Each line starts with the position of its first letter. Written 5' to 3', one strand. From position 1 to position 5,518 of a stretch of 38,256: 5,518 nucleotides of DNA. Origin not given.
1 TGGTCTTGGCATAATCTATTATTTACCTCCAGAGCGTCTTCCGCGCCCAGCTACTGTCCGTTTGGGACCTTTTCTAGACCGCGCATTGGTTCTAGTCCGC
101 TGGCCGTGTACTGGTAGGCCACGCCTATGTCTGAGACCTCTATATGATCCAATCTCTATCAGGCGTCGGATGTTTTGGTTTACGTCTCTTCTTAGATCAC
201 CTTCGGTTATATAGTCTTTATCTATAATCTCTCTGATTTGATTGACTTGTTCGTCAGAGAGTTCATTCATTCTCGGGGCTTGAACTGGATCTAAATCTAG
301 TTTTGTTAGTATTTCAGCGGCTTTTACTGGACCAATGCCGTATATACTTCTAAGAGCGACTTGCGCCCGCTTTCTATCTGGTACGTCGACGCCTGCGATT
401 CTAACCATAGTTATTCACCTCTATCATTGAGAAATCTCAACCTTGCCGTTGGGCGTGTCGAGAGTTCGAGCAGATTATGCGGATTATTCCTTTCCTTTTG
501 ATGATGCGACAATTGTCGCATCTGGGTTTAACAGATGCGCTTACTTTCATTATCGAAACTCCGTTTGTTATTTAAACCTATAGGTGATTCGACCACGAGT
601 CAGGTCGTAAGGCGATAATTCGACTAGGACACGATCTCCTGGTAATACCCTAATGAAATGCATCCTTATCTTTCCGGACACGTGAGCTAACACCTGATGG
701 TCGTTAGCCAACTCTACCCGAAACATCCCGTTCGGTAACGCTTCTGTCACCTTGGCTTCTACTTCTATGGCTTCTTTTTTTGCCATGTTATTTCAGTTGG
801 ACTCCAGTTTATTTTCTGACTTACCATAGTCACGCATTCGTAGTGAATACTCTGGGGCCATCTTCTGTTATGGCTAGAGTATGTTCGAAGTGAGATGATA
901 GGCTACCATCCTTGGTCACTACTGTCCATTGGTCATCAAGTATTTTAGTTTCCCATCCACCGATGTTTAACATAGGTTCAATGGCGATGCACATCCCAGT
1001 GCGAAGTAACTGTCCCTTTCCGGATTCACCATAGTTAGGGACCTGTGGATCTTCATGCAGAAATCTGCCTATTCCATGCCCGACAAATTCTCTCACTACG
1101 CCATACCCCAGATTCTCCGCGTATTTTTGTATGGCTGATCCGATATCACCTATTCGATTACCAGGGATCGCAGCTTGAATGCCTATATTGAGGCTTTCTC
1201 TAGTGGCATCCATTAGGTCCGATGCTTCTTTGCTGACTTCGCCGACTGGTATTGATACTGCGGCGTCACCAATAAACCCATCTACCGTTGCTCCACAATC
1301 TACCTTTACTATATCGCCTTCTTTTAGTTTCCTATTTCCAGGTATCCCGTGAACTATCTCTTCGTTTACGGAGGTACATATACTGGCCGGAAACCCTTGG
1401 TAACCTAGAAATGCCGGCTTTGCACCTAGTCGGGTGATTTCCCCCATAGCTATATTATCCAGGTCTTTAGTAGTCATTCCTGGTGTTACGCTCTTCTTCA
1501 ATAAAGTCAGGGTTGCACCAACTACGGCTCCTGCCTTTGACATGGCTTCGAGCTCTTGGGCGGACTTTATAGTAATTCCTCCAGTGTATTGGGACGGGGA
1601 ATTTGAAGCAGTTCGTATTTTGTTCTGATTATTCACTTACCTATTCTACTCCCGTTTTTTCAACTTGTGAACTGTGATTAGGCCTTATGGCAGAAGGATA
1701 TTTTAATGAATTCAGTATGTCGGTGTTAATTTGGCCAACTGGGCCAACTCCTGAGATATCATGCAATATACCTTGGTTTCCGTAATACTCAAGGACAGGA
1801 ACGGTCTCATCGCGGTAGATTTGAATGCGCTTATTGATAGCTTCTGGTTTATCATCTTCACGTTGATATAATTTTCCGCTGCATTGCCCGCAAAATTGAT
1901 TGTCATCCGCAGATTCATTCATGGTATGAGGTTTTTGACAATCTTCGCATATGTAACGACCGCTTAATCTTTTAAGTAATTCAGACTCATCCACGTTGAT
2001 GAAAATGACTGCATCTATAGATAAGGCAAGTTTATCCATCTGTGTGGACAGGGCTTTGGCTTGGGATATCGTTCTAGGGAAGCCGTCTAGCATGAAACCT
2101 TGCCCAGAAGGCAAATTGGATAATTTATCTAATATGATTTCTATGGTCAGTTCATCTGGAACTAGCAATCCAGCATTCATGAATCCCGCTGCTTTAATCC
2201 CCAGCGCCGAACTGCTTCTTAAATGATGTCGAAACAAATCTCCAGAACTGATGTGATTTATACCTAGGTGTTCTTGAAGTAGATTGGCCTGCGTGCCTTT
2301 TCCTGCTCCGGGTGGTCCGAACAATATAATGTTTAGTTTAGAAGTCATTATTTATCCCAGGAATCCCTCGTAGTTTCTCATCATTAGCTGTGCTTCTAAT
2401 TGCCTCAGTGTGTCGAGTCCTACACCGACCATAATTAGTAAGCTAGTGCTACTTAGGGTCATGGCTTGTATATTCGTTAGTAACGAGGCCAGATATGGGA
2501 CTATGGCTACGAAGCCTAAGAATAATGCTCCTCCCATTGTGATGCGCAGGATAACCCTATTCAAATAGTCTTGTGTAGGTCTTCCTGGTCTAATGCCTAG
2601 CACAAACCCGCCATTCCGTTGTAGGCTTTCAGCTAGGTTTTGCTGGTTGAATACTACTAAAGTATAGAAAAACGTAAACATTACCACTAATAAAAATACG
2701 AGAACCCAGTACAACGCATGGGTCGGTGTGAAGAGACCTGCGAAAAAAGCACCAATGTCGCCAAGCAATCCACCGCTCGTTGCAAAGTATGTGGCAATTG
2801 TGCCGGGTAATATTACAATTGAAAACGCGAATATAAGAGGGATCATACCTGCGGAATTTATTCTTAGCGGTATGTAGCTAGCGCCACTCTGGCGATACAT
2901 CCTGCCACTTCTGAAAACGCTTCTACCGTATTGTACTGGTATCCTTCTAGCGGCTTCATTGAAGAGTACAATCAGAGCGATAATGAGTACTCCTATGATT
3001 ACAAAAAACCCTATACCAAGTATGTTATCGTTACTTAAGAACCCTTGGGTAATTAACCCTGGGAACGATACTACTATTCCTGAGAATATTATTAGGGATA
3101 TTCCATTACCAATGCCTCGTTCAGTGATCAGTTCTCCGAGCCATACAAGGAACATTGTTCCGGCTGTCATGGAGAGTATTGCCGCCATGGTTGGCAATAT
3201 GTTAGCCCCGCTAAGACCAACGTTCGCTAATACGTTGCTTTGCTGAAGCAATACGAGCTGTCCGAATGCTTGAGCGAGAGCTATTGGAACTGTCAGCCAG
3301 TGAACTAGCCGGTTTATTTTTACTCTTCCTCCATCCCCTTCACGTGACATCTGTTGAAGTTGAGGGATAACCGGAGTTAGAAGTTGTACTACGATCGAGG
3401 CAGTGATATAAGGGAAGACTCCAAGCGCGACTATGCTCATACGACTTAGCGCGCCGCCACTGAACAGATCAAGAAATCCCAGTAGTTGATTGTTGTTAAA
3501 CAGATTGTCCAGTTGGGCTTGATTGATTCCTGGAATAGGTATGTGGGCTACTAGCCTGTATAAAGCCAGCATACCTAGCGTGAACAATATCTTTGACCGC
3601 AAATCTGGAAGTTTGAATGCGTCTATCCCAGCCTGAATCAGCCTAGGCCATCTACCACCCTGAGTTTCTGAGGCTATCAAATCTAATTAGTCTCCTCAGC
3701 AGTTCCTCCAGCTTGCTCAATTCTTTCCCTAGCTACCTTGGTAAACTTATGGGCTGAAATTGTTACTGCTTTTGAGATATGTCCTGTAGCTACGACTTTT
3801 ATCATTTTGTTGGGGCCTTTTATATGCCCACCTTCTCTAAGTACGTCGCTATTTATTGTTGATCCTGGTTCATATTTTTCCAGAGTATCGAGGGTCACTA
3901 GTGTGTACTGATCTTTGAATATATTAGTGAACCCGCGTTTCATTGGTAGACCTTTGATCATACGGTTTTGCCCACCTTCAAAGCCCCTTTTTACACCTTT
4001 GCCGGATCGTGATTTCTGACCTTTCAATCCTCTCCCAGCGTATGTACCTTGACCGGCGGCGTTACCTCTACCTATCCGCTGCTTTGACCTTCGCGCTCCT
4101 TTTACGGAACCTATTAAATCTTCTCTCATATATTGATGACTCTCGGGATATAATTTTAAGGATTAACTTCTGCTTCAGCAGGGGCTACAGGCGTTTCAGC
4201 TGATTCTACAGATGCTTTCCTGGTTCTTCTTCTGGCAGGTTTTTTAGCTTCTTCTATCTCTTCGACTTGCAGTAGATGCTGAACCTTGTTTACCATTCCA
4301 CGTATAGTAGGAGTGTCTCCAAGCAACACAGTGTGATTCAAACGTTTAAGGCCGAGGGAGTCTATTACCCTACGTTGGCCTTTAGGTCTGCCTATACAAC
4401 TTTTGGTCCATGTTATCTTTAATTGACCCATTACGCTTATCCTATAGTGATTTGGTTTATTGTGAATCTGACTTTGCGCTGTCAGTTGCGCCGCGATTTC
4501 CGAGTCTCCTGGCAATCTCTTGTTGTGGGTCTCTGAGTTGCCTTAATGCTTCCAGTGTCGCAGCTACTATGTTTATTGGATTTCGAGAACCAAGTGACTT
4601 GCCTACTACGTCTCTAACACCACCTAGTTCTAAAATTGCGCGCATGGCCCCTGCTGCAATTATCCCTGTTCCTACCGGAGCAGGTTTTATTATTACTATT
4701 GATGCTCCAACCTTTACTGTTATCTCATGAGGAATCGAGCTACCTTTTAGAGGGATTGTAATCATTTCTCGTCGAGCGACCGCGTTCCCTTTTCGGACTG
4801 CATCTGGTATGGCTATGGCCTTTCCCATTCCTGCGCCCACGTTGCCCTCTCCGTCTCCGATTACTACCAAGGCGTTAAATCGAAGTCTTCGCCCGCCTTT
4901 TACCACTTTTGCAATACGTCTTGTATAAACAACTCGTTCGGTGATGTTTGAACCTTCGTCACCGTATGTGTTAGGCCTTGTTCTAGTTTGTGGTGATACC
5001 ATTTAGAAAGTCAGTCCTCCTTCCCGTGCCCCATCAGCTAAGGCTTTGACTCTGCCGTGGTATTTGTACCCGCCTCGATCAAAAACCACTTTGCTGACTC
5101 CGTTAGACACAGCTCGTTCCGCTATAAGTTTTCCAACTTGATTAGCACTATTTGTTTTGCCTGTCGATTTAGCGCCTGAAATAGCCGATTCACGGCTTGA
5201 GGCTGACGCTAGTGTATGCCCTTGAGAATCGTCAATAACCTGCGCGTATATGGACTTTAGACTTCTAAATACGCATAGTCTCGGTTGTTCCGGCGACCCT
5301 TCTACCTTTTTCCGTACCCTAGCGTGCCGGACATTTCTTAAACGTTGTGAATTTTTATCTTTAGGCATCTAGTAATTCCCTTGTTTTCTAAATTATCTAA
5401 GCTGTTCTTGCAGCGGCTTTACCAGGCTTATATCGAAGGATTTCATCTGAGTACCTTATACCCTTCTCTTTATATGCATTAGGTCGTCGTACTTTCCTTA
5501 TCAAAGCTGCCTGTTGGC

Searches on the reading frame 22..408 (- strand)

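Call 75: search_protein_families(library=pfam, proteins=[window:22-408:-], max_evalue=0.001)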
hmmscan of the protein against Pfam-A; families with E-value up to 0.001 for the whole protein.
window:22-408:- (129 aa): 1 family
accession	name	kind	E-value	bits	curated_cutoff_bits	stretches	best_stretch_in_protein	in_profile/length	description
PF00416.27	Ribosomal_S13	-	3.2e-29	102.4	31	1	3-110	1-127/128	Ribosomal protein S13/S18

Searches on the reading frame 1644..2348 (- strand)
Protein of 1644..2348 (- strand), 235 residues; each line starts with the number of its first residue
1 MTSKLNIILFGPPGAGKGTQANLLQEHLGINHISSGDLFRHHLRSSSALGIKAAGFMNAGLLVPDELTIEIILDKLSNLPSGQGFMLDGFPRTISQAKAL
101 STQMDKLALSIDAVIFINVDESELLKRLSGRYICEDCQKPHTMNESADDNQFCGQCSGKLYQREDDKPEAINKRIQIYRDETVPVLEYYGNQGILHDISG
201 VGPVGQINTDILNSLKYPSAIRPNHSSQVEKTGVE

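Call 75: search_protein_families(library=pfam, proteins=[window:1644-2348:-], max_evalue=0.001)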
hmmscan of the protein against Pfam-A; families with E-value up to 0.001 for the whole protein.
window:1644-2348:- (235 aa): 3 families
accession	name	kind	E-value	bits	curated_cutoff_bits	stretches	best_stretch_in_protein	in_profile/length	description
PF00406.28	ADK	-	4.2e-49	167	26.8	1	9-193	1-150/151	Adenylate kinase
PF13207.12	AAA_17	-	1.7e-23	83.9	27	1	10-129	1-120/136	AAA domain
PF13238.12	AAA_18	-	8.6e-08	33.1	29.4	1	7-132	1-112/128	AAA domain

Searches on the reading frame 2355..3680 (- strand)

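Call 75: search_protein_families(library=pfam, proteins=[window:2355-3680:-], max_evalue=0.001)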
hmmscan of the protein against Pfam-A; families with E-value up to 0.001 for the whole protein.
window:2355-3680:- (442 aa): 1 family
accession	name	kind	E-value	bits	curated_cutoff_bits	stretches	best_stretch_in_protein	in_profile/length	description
PF00344.25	SecY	-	2.6e-92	309.9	32.2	1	82-425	1-306/306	SecY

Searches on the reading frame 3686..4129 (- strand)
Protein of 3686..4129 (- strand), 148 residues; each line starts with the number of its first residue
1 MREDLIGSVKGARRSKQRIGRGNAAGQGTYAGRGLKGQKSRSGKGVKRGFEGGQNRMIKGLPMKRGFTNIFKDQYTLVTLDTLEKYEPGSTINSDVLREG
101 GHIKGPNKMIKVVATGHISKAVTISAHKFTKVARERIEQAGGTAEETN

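Call 89: search_protein_families(library=pfam, proteins=[window:3686-4129:-], max_evalue=0.0001)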
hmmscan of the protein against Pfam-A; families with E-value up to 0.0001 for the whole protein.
window:3686-4129:- (148 aa): 1 family
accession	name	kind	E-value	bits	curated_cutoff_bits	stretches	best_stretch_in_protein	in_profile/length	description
PF00828.25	Ribosomal_L27A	-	1.8e-13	51.1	21.5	1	80-145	4-72/72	Ribosomal proteins 50S-L15, 50S-L18e, 60S-L27A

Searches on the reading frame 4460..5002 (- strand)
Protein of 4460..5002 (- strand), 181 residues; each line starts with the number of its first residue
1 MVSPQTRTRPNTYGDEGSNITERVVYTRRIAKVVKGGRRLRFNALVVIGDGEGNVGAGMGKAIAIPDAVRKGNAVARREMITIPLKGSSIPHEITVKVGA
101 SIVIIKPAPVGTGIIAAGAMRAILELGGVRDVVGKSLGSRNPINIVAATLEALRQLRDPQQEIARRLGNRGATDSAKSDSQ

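Call 89: search_protein_families(library=pfam, proteins=[window:4460-5002:-], max_evalue=0.0001)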
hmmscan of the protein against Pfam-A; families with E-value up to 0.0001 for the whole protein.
window:4460-5002:- (181 aa): 2 families
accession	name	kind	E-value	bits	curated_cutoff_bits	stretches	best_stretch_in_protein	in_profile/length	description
PF03719.21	Ribosomal_S5_C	-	4e-27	93.9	21.5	1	97-165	2-69/71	Ribosomal protein S5, C-terminal domain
PF00333.26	Ribosomal_S5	-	7.3e-21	74.4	27.1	1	21-84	2-65/65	Ribosomal protein S5, N-terminal domain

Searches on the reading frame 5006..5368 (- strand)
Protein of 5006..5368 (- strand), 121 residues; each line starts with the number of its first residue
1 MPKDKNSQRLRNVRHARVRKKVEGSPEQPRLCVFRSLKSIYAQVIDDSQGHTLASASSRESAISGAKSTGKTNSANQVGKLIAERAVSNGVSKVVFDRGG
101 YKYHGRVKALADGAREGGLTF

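Call 89: search_protein_families(library=pfam, proteins=[window:5006-5368:-], max_evalue=0.0001)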
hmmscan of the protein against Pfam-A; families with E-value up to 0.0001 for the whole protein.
window:5006-5368:- (121 aa): 1 family
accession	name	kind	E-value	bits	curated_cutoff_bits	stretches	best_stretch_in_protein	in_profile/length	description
PF00861.27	Ribosomal_L18p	-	1.6e-46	157.9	27.8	1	8-121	4-116/116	Ribosomal L18 of archaea, bacteria, mitoch. and chloroplast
